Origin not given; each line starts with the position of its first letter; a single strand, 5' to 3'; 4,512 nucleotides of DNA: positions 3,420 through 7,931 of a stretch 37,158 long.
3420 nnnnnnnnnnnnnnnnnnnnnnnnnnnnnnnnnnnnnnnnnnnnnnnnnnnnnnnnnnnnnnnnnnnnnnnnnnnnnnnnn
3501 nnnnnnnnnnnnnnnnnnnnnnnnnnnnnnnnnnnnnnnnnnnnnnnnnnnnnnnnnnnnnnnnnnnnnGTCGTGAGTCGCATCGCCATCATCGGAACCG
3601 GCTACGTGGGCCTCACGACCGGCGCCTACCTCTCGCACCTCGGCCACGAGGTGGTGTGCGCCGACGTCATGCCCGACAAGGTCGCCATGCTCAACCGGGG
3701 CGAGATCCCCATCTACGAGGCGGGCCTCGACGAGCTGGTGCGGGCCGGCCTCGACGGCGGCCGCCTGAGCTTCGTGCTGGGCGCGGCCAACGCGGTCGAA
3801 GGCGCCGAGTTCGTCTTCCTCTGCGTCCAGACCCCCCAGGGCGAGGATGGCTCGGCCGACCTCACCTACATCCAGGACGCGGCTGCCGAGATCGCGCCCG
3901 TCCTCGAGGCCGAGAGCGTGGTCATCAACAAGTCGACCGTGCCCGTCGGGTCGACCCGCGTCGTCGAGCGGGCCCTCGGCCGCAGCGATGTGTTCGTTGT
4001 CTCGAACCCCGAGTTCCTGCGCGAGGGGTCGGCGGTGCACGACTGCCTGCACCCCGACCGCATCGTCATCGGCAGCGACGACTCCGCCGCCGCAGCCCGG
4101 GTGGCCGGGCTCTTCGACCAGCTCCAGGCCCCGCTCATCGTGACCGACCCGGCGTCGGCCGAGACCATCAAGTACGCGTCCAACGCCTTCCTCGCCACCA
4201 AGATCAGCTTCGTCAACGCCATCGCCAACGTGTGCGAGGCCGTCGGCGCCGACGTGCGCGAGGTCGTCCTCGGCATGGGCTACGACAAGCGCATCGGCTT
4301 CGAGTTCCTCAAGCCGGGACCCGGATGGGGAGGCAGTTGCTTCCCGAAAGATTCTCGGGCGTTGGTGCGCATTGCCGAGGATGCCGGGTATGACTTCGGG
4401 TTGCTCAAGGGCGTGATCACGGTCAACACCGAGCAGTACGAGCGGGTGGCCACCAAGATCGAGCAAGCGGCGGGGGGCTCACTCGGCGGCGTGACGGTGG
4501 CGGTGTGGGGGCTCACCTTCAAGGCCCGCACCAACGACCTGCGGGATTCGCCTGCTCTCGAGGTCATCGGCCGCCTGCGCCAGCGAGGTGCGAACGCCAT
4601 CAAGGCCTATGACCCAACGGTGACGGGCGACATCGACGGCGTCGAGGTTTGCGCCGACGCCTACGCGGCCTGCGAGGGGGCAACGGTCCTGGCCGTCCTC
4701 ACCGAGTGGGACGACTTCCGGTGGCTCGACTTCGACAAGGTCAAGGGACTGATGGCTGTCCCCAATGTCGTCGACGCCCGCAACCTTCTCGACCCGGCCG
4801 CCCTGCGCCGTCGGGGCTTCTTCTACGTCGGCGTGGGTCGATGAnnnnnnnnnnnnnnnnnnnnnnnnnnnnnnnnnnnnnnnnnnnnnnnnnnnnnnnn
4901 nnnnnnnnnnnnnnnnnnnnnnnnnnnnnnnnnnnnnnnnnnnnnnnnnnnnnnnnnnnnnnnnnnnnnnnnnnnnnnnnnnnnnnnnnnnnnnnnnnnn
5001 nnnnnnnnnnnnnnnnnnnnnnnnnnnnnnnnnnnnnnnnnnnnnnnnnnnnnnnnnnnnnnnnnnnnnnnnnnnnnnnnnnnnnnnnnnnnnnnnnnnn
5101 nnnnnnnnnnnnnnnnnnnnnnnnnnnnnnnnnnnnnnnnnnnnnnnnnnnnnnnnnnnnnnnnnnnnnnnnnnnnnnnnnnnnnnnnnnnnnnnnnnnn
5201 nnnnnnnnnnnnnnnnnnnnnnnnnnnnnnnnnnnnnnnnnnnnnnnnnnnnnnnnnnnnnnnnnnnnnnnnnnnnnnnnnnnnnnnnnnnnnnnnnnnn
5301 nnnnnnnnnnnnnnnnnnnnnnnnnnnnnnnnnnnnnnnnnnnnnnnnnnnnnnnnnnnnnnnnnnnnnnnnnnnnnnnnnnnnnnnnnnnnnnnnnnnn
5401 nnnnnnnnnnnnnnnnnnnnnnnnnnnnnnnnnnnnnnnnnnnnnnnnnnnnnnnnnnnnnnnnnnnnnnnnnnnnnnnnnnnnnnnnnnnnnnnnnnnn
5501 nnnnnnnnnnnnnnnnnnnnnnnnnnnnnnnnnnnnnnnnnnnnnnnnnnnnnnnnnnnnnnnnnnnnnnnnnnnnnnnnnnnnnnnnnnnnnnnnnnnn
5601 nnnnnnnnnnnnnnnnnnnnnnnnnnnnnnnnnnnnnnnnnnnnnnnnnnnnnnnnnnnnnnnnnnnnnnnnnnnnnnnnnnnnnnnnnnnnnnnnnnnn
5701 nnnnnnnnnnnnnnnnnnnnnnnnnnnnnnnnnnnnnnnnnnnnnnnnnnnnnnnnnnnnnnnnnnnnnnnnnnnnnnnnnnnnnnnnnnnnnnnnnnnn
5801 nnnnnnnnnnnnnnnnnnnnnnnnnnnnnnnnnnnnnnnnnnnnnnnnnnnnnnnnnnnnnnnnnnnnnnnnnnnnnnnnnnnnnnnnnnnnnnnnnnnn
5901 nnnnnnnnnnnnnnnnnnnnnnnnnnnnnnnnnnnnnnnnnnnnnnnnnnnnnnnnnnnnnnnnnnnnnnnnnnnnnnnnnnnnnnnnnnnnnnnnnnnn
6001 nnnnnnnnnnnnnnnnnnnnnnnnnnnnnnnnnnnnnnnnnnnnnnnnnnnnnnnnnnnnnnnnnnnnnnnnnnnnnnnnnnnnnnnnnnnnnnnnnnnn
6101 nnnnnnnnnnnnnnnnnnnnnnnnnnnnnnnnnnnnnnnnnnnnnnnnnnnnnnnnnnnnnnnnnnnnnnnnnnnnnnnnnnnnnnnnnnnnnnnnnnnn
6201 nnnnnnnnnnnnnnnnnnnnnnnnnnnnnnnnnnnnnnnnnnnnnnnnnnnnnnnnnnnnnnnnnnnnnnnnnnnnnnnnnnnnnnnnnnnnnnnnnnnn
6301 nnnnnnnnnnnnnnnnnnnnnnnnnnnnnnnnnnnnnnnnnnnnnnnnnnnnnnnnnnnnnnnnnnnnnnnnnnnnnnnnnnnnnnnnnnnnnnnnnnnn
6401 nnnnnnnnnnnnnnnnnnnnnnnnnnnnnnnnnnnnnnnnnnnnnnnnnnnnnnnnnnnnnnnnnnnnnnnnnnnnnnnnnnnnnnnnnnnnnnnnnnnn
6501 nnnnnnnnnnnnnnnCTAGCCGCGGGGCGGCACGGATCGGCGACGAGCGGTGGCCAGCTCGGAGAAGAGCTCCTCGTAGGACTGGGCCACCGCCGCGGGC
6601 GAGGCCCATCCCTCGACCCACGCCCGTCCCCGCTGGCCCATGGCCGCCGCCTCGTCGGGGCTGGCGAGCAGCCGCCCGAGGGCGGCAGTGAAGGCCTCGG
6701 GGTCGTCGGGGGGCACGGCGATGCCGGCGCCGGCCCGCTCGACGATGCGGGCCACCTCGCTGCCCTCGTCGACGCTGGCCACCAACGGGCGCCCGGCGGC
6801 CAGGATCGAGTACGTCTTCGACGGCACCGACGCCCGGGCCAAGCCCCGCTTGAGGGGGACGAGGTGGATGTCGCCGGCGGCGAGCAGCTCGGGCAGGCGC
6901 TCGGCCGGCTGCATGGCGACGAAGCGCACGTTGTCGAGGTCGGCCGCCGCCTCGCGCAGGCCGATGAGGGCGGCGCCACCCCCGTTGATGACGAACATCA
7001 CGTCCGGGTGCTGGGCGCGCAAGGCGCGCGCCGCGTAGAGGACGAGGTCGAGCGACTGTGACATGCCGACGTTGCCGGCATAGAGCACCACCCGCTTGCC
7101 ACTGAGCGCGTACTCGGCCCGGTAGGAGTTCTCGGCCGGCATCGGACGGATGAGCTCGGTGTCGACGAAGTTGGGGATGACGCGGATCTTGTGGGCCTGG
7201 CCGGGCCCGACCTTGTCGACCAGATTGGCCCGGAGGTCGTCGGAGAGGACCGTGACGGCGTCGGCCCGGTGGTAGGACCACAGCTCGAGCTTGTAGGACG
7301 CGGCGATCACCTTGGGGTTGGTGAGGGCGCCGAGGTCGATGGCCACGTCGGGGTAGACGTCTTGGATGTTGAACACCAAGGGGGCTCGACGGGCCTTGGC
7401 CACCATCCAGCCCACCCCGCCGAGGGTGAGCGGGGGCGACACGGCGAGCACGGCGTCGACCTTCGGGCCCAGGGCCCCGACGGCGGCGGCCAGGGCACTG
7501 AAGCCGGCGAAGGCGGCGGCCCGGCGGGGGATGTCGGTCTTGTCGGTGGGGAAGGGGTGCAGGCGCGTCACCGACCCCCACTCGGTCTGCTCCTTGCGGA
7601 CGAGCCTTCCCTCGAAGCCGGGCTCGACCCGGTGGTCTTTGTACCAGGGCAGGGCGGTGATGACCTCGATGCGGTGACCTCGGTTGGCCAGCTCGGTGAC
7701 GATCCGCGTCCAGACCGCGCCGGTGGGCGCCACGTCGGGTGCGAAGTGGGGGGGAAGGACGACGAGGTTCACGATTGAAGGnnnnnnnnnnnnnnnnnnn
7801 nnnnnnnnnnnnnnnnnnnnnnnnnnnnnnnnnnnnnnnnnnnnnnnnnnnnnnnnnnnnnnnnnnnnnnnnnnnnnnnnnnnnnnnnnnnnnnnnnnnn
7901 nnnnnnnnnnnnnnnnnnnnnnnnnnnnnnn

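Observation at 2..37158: The repeat-tailed hydrolases are interleaved with genes that make and export a wall glycopolymer, suggesting a ligand/anchor pair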

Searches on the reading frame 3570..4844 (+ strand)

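Call 7: search_protein_families(library=pfam, proteins=[window:3570-4844:+], max_evalue=0.001)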
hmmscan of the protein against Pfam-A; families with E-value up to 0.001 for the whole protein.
window:3570-4844:+ (424 aa): 5 families
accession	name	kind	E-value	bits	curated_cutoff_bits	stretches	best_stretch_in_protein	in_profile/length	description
PF03721.20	UDPG_MGDP_dh_N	-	1.4e-58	198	27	1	4-178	2-184/187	UDP-glucose/GDP-mannose dehydrogenase family, NAD binding domain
PF00984.24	UDPG_MGDP_dh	-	3.2e-37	127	25.4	1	196-287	2-93/94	UDP-glucose/GDP-mannose dehydrogenase family, central domain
PF03720.21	UDPG_MGDP_dh_C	-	4.7e-27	94.8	30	1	311-409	1-103/103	UDP-glucose/GDP-mannose dehydrogenase family, UDP binding domain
PF03446.21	NAD_binding_2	-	2.3e-05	24.9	21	1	4-145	1-116/161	NAD binding domain of 6-phosphogluconate dehydrogenase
PF03807.23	F420_oxidored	-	0.0003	21.8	21.6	0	4-90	1-71/94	NADP oxidoreductase coenzyme F420-dependent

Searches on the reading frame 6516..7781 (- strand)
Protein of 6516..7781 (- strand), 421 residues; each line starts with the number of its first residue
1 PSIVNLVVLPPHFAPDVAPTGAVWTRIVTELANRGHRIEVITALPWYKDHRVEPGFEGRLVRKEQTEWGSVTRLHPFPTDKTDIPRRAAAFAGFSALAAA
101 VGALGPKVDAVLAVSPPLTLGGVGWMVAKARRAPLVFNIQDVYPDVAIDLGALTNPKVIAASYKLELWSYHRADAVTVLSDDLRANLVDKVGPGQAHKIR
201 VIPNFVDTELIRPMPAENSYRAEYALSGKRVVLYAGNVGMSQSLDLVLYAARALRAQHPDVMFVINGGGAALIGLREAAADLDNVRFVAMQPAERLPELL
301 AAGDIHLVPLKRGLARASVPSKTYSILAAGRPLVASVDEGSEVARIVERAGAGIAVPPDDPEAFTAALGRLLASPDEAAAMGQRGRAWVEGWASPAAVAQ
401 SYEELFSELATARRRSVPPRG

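Call 7: search_protein_families(library=pfam, proteins=[window:6516-7781:-], max_evalue=0.001)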
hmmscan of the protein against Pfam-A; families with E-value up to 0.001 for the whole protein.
window:6516-7781:- (421 aa): 5 families
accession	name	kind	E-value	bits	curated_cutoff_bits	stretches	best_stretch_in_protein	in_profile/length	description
PF13692.12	Glyco_trans_1_4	-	3.4e-16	60.2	27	1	230-373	2-141/142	Glycosyl transferases group 1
PF00534.26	Glycos_transf_1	-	5e-16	59.1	26.4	1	222-388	7-172/172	Glycosyl transferases group 1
PF13579.12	Glyco_trans_4_4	-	5.3e-16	59.8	29.7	1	22-204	5-157/158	Glycosyl transferase 4-like domain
PF13439.12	Glyco_transf_4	-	1.3e-15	58.3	28.5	1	23-209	7-169/170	Glycosyltransferase Family 4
PF13524.12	Glyco_trans_1_2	-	1.2e-06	29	25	1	256-399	10-139/144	Glycosyl transferase-like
